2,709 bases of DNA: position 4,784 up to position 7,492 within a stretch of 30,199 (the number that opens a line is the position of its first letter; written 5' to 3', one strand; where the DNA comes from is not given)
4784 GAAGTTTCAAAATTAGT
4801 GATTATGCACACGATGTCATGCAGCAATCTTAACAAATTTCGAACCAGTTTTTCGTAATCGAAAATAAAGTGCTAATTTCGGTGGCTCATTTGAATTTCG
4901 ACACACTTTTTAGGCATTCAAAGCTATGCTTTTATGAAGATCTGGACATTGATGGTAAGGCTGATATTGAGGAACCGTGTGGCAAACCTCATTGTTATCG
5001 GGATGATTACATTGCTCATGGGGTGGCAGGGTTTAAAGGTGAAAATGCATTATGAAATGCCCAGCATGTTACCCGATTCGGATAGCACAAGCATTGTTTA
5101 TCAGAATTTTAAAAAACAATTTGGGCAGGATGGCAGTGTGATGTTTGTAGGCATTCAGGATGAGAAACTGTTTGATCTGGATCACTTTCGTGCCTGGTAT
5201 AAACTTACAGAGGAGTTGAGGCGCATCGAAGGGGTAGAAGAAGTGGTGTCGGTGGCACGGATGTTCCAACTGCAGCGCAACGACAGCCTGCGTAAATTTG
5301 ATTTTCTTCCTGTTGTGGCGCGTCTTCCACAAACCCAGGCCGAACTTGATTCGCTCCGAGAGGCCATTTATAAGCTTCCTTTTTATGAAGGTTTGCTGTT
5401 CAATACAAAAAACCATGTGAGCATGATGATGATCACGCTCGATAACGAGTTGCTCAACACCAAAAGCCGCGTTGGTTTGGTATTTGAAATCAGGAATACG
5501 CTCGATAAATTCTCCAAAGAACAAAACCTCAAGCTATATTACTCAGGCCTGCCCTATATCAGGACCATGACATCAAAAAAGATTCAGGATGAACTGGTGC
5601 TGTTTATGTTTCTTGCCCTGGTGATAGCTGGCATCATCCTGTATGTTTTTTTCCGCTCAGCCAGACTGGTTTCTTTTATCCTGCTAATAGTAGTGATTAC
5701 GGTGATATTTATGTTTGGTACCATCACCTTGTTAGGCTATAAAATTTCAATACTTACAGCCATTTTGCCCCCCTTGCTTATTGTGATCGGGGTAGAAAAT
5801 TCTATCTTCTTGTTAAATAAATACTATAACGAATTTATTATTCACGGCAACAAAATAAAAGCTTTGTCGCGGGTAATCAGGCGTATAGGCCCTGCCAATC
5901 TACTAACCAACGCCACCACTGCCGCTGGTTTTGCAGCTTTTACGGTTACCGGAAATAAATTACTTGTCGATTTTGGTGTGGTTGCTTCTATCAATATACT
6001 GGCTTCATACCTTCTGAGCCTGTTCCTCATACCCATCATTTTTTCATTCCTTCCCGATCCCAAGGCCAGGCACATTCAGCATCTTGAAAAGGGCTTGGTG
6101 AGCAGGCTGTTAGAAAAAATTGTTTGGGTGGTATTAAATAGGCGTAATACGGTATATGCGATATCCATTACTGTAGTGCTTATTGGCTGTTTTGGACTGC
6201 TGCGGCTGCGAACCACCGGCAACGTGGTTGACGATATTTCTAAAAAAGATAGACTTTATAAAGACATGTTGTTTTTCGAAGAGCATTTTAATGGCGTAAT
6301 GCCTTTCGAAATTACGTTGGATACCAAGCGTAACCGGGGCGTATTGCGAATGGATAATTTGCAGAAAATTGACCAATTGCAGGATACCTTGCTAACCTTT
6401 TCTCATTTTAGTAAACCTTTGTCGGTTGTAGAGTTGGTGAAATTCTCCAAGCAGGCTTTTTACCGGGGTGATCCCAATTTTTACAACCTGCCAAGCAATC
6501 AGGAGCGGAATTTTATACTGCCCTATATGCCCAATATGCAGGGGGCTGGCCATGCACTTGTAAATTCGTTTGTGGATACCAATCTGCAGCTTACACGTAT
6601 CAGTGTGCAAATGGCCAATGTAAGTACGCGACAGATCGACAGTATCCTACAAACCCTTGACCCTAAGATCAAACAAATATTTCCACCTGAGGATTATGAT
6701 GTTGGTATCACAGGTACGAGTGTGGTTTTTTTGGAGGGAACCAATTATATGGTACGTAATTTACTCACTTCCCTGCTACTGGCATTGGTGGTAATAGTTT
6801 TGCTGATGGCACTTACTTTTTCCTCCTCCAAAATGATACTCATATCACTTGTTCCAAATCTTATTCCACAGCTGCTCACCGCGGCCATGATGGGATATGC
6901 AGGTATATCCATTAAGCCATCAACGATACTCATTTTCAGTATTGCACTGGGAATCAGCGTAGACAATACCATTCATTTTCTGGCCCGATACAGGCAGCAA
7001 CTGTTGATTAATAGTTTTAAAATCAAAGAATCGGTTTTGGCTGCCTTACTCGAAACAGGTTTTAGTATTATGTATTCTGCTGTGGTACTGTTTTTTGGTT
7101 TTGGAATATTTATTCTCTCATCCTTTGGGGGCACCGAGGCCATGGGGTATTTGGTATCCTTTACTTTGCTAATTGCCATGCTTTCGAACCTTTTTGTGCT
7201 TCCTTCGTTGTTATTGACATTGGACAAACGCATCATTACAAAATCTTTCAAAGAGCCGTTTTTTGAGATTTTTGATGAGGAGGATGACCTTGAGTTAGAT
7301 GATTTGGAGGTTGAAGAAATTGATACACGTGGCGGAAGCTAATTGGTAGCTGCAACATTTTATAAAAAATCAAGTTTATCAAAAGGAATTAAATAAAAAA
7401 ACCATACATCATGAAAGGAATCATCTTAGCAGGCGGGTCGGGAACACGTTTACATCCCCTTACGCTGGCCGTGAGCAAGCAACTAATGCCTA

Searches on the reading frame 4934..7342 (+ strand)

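Call 6: search_protein_families(library=pfam, proteins=[window:4934-7342:+], max_evalue=0.01)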
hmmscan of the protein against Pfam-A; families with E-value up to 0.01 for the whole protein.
window:4934-7342:+ (802 aa): 4 families
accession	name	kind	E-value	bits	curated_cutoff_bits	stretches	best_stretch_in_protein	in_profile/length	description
PF03176.21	MMPL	-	5.6e-31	108.1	20.5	2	53-373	14-302/333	MMPL family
PF12349.14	Sterol-sensing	-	2.7e-06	27.8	22.3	1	247-371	10-134/153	Sterol-sensing domain of SREBP cleavage-activation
PF02460.24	Patched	-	5.1e-06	26.7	23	1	224-365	8-149/156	Patched SSD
PF00873.25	ACR_tran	-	1.2e-05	23.7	28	2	218-409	330-532/1021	AcrB/AcrD/AcrF family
